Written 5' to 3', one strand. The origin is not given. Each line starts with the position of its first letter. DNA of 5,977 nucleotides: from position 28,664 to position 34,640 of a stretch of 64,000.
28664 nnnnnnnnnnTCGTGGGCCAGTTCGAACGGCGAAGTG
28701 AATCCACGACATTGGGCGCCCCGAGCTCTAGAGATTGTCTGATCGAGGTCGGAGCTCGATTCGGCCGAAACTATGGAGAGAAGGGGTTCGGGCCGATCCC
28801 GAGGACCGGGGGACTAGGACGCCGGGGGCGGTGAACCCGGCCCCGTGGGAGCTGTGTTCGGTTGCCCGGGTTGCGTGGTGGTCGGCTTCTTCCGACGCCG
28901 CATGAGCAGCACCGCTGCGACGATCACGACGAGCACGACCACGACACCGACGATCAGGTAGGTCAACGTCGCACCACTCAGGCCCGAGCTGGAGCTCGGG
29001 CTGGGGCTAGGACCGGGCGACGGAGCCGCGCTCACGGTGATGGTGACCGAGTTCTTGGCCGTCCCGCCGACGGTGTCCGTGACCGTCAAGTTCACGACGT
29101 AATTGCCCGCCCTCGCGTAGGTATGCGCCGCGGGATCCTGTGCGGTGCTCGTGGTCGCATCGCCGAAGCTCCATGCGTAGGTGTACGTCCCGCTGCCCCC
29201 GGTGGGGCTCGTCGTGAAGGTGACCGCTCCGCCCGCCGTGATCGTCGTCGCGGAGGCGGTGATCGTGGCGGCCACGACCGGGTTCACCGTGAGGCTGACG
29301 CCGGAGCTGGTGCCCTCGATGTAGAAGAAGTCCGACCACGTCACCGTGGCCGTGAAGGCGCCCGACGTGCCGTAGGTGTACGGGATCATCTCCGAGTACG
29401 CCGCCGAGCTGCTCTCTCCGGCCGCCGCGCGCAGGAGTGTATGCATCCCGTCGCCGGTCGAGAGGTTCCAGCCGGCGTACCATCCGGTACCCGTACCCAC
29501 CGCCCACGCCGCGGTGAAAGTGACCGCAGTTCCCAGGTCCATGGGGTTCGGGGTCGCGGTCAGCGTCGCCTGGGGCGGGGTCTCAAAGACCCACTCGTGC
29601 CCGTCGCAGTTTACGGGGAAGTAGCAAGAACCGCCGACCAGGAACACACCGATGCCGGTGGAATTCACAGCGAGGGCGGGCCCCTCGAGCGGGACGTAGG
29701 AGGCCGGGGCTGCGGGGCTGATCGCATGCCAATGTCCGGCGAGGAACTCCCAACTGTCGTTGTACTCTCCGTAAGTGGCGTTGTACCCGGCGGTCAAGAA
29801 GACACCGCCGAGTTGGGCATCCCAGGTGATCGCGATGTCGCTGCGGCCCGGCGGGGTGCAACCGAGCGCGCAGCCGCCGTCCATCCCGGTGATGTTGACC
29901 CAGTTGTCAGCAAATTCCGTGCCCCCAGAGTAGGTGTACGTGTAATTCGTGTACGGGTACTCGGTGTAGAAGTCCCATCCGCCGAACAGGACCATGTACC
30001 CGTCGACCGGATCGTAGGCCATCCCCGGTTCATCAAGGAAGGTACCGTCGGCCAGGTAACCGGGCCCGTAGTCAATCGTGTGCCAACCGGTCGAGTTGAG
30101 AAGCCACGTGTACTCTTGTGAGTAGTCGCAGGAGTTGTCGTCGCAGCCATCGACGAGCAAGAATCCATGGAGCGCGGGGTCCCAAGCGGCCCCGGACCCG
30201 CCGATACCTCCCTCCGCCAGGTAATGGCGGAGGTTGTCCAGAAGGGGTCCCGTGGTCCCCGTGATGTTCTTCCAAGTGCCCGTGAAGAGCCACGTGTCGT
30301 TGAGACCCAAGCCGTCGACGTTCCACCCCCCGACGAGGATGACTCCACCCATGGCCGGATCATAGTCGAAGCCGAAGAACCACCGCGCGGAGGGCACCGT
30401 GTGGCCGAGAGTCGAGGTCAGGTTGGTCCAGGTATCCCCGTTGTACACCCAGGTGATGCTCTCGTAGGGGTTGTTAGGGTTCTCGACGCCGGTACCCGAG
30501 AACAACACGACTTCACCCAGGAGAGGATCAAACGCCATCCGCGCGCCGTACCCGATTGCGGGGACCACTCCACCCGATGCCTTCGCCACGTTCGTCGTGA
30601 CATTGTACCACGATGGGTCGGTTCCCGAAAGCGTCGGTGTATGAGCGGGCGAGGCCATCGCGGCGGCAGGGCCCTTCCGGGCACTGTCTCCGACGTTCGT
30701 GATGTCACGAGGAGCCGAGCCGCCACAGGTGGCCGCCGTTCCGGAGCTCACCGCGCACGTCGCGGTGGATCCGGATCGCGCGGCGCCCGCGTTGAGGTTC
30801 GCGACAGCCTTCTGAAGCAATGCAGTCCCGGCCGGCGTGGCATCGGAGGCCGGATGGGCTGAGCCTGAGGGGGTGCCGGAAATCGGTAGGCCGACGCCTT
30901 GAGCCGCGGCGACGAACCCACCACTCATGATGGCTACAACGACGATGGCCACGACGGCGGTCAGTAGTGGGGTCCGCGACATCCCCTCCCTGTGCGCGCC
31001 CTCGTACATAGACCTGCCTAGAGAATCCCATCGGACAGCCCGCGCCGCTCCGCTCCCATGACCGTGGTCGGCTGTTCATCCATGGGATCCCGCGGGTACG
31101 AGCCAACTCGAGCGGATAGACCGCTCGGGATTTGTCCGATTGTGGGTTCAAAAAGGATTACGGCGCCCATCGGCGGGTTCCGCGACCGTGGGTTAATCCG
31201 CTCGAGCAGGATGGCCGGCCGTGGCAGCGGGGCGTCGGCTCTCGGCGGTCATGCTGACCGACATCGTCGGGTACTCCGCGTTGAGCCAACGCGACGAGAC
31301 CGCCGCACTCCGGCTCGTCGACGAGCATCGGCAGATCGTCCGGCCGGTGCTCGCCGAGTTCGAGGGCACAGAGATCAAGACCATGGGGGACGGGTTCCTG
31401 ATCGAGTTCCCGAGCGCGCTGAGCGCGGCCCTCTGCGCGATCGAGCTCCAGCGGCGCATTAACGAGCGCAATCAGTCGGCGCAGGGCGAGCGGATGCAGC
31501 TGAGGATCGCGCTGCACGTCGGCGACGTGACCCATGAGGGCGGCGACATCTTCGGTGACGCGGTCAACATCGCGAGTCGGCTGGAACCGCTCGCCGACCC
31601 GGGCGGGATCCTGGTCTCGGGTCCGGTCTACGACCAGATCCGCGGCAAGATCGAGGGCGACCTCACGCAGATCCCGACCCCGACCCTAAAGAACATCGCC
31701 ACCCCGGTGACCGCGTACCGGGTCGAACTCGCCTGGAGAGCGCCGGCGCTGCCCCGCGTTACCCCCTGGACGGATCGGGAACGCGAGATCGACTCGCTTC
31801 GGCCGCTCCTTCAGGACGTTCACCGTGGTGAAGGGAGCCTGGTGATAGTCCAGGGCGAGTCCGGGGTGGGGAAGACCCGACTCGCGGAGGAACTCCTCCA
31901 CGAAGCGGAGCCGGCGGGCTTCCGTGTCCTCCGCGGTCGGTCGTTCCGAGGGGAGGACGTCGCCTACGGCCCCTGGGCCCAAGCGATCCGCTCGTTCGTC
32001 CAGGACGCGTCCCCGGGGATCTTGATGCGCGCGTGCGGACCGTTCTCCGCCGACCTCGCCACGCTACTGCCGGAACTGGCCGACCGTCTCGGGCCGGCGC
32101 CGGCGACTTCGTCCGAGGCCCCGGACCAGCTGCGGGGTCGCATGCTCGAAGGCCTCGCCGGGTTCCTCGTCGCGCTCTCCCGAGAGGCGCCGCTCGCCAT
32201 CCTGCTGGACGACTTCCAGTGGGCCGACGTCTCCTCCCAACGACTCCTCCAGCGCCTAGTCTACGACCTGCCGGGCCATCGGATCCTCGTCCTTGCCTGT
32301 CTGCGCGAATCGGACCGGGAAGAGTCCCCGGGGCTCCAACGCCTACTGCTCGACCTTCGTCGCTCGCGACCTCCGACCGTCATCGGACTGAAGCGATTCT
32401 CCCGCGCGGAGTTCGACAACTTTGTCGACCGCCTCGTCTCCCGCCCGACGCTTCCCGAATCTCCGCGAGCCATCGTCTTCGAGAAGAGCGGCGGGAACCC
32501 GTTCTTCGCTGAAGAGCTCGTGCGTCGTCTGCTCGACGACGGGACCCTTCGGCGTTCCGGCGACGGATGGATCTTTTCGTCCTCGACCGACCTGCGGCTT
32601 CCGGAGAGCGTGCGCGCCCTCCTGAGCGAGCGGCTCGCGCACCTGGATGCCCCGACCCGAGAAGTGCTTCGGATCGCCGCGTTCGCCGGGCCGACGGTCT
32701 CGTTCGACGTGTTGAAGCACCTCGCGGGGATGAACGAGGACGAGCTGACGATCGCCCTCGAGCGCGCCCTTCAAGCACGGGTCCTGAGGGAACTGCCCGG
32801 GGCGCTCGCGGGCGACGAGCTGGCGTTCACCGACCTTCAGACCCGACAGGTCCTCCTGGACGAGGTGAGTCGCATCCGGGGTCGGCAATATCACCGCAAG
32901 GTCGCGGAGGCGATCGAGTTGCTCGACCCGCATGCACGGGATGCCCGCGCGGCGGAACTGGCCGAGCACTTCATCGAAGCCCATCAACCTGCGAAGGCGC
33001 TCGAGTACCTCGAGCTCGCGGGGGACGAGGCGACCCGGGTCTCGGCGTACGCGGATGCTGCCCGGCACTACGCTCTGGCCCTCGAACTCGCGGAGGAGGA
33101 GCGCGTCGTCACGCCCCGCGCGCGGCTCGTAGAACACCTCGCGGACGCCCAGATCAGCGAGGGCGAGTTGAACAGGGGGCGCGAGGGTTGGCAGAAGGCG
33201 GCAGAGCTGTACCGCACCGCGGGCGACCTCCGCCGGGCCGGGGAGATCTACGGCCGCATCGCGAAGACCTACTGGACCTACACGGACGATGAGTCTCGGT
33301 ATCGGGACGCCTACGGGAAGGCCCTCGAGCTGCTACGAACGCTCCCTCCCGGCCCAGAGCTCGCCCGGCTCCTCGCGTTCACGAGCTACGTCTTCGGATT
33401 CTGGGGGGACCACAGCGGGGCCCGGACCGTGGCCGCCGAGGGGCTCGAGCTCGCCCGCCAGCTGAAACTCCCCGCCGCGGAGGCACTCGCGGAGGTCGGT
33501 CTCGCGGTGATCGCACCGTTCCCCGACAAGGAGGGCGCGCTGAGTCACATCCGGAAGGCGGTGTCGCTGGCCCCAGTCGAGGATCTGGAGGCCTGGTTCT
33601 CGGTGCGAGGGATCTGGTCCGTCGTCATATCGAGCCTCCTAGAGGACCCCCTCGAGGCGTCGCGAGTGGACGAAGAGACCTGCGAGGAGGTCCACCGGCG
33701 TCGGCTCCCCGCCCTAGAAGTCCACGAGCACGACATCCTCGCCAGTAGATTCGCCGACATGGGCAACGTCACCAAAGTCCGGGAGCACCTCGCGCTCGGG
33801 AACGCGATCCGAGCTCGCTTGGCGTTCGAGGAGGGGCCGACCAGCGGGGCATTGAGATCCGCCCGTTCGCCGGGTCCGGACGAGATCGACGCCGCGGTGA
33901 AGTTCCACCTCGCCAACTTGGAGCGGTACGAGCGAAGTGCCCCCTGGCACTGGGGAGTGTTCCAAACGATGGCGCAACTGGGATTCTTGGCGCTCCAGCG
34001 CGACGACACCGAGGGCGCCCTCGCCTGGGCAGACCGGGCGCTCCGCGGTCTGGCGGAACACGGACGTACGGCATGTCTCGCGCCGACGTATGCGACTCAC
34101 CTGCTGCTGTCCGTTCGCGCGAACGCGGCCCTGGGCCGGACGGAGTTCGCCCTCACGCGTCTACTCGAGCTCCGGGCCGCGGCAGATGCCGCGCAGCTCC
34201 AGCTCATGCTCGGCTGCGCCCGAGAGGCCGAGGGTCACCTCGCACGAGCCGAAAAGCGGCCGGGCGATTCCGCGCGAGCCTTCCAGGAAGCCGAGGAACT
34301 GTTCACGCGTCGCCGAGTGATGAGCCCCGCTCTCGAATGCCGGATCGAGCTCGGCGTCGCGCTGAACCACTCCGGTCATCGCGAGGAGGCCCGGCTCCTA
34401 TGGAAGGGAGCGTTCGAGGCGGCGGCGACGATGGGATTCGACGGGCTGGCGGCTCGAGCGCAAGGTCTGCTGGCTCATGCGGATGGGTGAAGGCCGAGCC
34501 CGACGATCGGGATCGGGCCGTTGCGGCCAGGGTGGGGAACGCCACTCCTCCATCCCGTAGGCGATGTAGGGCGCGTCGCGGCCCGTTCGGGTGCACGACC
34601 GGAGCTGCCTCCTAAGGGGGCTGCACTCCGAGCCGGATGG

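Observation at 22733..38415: Island of four giant glycoprotein-like surface proteins sharing an identical C-terminal anchoring architecture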

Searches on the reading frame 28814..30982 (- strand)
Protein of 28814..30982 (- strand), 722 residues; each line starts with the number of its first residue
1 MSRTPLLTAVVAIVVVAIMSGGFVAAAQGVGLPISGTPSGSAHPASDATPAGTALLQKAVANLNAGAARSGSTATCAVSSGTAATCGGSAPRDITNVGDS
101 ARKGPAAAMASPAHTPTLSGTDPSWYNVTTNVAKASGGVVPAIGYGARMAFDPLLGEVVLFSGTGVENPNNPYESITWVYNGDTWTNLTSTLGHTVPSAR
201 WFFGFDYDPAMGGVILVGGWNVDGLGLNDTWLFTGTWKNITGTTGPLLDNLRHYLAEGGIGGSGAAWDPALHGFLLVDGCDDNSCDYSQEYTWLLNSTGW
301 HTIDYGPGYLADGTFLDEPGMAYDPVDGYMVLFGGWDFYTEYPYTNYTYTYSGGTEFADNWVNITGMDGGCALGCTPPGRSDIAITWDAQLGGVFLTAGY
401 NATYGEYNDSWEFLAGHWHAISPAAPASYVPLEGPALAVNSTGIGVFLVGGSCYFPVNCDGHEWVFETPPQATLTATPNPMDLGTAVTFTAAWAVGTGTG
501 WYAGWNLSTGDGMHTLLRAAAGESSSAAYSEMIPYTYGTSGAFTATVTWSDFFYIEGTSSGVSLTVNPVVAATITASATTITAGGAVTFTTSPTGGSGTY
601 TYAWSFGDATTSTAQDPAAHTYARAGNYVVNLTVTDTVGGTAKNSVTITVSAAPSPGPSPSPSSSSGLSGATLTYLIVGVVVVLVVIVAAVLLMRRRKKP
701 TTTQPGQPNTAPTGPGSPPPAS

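Call 3: search_protein_families(library=pfam, proteins=[window:28814-30982:-], max_evalue=0.01)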
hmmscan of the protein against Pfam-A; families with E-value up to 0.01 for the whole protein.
window:28814-30982:- (722 aa): 5 families
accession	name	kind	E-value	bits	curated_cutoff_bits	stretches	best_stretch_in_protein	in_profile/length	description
PF00801.26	PKD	-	9.5e-15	54.8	23.5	2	572-644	2-75/80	PKD domain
PF18911.6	PKD_4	-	4.2e-13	49.6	27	1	576-650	9-85/85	PKD domain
PF22352.2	K319L-like_PKD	-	0.00031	21.1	27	1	585-650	12-84/84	K319L-like, PKD domain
PF20087.4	DUF6479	-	0.002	19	25.4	1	671-718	19-64/120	Family of unknown function (DUF6479)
PF13415.12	Kelch_3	-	0.0022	18.6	22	1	328-370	2-39/48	Galactose oxidase, central domain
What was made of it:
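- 28814..30982 (-): Gene C: surface protein with two PKD domains and a Kelch-like propeller, 722 aa. TM at 28901-28957; tail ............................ at 28817-28900. PKD scores 54.8 bits (cut-off 23.5); Kelch_3 scores 18.6 (below the cut-off of 22) (call 3).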

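Call 10: find_related_loci(query=window:28814-30982:-, collection=genome_contigs, flank=10000)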
Query window:28814-30982:- (722 aa) in genome_contigs; peptide patterns used: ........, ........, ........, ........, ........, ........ (x = any residue, [..] = any of these).
598 stretches matched a pattern (row limit reached: there are more); 433 encode a relative of the query (tblastn E <= 1e-3); the best 80 are kept; 79 distinct loci.
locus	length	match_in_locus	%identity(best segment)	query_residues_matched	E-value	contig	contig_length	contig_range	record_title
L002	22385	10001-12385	72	1-705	0e+0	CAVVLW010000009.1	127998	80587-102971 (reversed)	MAG: uncultured Thermoplasmata archaeon isolate MFD09222.bin.2.31 genome assembly, contig: contig_77208, whole genome sh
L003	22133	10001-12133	60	1-707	0e+0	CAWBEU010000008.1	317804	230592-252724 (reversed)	MAG: uncultured Thermoplasmata archaeon isolate MFD09222.bin.2.157 genome assembly, contig: contig_53962, whole genome s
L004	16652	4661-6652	54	10-661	0e+0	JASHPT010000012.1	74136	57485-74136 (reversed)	MAG: Thermoplasmata archaeon isolate JOPF056 JOPF_N071_contig_4956, whole genome shotgun sequence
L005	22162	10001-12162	57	1-698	0e+0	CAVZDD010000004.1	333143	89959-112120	MAG: uncultured Thermoplasmata archaeon isolate MFD09222.bin.1.10 genome assembly, contig: contig_76234, whole genome sh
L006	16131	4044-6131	47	9-707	1e-151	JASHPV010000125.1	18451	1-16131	MAG: Thermoplasmata archaeon isolate JOPF058 JOPF_A143_contig_70722, whole genome shotgun sequence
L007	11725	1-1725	52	124-707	1e-144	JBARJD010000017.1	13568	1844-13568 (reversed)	MAG: Thermoplasmata archaeon isolate MFD06650_ilm_asm_bin24 k127_58309, whole genome shotgun sequence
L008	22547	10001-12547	31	10-699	5e-43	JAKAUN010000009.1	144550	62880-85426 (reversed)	MAG: Thermoplasmata archaeon isolate YP3.bin39 NODE_115_length_144550_cov_5.01545, whole genome shotgun sequence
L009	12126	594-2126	29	104-655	7e-35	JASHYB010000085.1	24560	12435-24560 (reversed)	MAG: Thermoplasmata archaeon isolate JOPF272 JOPF_N14C_contig_71376, whole genome shotgun sequence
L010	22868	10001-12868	30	123-707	3e-33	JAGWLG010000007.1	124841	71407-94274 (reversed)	MAG: Thermoplasmata archaeon isolate REEB18 contig-150_94, whole genome shotgun sequence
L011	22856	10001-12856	31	141-657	3e-32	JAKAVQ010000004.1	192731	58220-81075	MAG: Thermoplasmata archaeon isolate YP4.bin112 NODE_63_length_192731_cov_4.242254, whole genome shotgun sequence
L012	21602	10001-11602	29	124-720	2e-29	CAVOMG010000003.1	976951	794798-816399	MAG: uncultured Thermoplasmata archaeon isolate MFD00008.bin.2.88 genome assembly, contig: contig_5858, whole genome sho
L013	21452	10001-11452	29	124-655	7e-29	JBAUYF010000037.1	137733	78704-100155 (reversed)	MAG: Thermoplasmata archaeon isolate MFD09290_ilm_asm_bin4 k127_70243, whole genome shotgun sequence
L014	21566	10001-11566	29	153-655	1e-30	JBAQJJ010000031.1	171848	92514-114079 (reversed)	MAG: Thermoplasmata archaeon isolate MFD06594_ilm_asm_bin23 k127_266500, whole genome shotgun sequence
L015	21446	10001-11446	29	124-681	2e-27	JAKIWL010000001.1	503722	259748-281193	MAG: Thermoplasmata archaeon isolate SubAcS10-22 SubAcS10-22_1, whole genome shotgun sequence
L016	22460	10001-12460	29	147-673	8e-27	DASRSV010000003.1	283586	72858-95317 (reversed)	MAG TPA_asm: Thermoplasmata archaeon isolate SMAG_U6321 k141_431110, whole genome shotgun sequence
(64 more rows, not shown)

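Call 14: search_protein_families(library=ncbifam, proteins=[window:28814-30982:-], max_evalue=1)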
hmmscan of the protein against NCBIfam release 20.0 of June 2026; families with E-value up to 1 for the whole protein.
window:28814-30982:- (722 aa): 7 families
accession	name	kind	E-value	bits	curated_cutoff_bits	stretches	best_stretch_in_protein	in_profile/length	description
TIGR00864.1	PCC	subfamily_domain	6.7e-12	42.7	1861.4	1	483-644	976-1131/2700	polycystin cation channel protein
NF058578.1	CPR_pilus_PamR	equivalog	1e-05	24.6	300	1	576-699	157-287/297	pilus system RbmA-like protein PamR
TIGR04360.1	other_trbK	hypoth_equivalog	0.26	11.7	33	1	677-706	3-32/73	putative entry exclusion protein TrbK-alt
NF033932.1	LapB_rpt_80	domain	0.48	10.7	45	1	626-656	1-32/83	LapB repeat-containing protein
NF041738.1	GG_III-CTERM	domain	0.76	9.7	22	1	675-699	2-27/28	GGIII-like transmembrane region-containing protein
NF051431.1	Rv0361_Cterm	subfamily_domain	0.9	9.7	37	1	675-700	9-34/140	Rv0361 family membrane protein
NF003410.0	PRK04778.1-4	equivalog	0.9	8.2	754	0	670-699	3-32/575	septation ring formation regulator EzrA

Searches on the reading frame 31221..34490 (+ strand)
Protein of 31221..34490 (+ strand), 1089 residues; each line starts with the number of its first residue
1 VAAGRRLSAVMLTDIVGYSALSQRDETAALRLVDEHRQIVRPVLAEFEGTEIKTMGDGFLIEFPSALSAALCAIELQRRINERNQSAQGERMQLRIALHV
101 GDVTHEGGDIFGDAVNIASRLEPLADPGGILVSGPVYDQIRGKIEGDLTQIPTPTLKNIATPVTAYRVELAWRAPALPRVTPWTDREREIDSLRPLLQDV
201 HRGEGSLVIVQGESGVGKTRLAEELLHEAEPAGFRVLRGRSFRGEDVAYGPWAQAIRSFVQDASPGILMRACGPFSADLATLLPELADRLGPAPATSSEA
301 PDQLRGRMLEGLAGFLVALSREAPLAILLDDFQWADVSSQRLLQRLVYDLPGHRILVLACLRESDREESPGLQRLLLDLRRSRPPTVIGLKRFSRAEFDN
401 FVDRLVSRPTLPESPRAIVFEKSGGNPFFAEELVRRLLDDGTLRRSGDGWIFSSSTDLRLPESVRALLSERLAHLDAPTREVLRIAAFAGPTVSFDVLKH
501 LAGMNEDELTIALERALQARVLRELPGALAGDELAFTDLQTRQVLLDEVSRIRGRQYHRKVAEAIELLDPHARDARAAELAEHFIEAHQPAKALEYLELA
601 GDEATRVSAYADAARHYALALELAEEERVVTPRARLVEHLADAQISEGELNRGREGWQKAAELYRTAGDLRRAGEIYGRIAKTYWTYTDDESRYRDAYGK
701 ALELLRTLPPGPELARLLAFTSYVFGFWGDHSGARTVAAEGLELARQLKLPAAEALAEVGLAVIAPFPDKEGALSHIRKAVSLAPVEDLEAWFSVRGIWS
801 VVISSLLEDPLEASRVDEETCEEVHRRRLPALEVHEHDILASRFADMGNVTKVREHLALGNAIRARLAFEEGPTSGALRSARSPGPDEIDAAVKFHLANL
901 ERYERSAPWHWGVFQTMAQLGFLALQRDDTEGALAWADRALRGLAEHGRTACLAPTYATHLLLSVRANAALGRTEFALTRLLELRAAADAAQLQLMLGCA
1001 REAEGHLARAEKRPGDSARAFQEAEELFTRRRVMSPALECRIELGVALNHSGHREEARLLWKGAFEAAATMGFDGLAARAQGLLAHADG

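Call 51: search_protein_families(library=ncbifam, proteins=[window:31221-34490:+], max_evalue=0.001)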
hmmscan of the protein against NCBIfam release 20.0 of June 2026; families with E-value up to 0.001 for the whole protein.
window:31221-34490:+ (1089 aa): 2 families
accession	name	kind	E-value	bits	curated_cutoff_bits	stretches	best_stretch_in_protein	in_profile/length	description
TIGR03903.1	TOMM_kin_cyc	equivalog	1.4e-53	182.1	705.75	1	66-645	358-945/1267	TOMM system kinase/cyclase fusion protein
NF058673.1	LipAdnlyCyLipJMY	equivalog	7.3e-20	71.1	800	1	3-142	291-424/449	bifunctional lipase/adenylate cyclase LipJ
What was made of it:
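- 31221..34490 (+): Adenylate/guanylate cyclase plus STAND ATPase regulator. It is part of the variable block but is not a surface protein. TIGR03903-like, 182 bits, below cut-off (call 51).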
